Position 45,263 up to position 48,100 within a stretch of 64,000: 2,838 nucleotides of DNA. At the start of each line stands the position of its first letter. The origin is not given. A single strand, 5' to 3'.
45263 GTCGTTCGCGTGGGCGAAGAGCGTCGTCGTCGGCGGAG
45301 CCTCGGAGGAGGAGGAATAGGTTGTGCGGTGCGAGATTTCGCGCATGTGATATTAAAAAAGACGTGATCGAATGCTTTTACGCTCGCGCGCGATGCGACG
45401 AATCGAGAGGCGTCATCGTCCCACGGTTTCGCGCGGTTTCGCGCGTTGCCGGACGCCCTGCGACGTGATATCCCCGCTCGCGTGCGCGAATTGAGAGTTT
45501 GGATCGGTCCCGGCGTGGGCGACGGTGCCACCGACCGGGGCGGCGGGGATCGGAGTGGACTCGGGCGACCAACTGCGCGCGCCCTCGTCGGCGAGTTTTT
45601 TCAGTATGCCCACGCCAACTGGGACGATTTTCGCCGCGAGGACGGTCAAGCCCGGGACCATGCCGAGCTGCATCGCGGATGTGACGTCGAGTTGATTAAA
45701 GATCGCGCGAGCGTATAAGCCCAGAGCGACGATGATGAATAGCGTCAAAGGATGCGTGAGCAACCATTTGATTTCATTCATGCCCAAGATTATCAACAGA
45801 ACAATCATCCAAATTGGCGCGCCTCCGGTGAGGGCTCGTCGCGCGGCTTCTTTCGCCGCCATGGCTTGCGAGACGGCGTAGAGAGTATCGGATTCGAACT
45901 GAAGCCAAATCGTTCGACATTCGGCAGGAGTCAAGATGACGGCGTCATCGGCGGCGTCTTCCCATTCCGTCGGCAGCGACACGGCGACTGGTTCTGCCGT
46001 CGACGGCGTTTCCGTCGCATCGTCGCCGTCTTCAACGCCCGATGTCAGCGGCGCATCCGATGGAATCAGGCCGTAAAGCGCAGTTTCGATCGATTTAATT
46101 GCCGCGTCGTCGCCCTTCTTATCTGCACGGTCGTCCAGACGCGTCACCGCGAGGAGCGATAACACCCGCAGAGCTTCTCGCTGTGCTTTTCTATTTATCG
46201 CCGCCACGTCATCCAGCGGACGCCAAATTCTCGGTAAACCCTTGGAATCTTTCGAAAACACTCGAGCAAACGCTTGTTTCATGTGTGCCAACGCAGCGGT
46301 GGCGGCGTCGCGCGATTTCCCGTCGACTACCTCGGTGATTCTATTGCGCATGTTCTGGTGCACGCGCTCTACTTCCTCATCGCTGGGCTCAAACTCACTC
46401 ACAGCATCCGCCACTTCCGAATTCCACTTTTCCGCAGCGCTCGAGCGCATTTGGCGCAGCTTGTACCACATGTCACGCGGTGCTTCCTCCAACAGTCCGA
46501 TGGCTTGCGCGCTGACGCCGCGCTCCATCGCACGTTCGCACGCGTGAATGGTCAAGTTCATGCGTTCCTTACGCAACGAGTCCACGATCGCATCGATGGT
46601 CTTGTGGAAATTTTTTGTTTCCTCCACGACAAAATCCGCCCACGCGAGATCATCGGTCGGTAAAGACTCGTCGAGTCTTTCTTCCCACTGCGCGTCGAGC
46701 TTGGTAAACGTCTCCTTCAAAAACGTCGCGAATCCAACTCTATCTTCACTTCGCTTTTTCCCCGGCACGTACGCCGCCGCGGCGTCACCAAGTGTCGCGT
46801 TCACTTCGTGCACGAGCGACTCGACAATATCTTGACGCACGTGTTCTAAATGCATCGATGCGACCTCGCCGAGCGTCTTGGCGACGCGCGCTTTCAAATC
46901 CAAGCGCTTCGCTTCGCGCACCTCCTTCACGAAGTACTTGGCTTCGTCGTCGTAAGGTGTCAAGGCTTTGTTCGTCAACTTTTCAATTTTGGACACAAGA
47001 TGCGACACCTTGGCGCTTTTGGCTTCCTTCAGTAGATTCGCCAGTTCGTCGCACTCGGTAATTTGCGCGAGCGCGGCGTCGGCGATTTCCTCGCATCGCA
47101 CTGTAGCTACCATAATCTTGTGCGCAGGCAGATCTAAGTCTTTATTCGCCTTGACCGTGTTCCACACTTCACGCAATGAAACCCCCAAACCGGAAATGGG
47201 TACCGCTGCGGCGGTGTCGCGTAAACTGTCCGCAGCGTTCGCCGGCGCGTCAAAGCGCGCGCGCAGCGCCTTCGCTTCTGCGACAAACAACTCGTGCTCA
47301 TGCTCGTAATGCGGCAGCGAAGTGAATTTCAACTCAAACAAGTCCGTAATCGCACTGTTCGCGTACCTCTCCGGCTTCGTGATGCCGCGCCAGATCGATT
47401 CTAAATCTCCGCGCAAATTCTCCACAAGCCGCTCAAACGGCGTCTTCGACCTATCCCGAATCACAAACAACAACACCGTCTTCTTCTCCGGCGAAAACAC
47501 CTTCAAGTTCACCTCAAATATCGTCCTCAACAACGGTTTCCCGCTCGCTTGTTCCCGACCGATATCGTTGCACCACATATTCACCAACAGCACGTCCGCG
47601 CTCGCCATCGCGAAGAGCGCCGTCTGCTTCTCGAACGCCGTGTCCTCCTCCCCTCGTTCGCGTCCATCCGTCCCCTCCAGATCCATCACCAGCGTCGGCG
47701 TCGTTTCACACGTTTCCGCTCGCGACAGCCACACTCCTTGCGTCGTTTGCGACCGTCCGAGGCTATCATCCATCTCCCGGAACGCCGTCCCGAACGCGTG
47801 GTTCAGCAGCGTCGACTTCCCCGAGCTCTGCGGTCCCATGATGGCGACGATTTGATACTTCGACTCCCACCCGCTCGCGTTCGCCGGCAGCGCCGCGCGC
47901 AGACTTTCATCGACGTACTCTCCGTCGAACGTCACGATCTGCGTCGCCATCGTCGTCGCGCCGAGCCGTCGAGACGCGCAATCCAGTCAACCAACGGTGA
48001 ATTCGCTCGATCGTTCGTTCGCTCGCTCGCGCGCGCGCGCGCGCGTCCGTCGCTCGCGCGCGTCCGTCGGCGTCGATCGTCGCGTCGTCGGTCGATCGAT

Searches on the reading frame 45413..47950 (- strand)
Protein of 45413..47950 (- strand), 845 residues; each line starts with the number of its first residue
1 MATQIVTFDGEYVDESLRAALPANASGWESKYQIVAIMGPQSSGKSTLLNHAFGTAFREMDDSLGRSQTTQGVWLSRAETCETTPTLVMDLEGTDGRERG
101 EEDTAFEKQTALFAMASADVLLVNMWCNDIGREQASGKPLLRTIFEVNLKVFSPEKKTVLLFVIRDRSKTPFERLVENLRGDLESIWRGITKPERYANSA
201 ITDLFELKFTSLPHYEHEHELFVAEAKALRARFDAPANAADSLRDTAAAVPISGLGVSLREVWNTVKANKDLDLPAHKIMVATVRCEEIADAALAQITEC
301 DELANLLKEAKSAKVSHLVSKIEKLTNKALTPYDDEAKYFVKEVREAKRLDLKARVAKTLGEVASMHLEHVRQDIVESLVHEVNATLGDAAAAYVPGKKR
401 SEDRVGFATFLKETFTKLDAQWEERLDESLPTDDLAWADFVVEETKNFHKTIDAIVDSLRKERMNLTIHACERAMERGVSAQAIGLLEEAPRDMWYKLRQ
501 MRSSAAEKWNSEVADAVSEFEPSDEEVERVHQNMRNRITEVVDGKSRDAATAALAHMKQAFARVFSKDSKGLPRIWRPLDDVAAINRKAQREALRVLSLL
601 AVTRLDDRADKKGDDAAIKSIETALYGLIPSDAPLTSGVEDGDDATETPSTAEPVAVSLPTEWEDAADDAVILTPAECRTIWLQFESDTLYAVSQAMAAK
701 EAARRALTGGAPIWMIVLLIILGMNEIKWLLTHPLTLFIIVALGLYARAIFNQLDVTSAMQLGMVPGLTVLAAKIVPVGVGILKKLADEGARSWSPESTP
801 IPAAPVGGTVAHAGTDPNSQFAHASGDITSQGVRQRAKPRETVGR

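Call 57: search_protein_families(library=pfam, proteins=[window:45413-47950:-], max_evalue=0.00001)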
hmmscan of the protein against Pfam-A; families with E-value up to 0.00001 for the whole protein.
window:45413-47950:- (845 aa): 3 families
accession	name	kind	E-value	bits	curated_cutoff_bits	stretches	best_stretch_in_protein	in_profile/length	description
PF05879.18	RHD3_GTPase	-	7.5e-86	287.9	42.4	1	38-275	1-245/245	Root hair defective 3 GTP-binding protein (RHD3) GTPase domain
PF20428.3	Sey1_3HB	-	1.2e-60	206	24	1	318-747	3-399/419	Sey1 three-helix bundle domain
PF25683.1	URGCP_GTPase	-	9.4e-08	31.6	55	1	29-165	186-322/396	URGCP-like GTPase domain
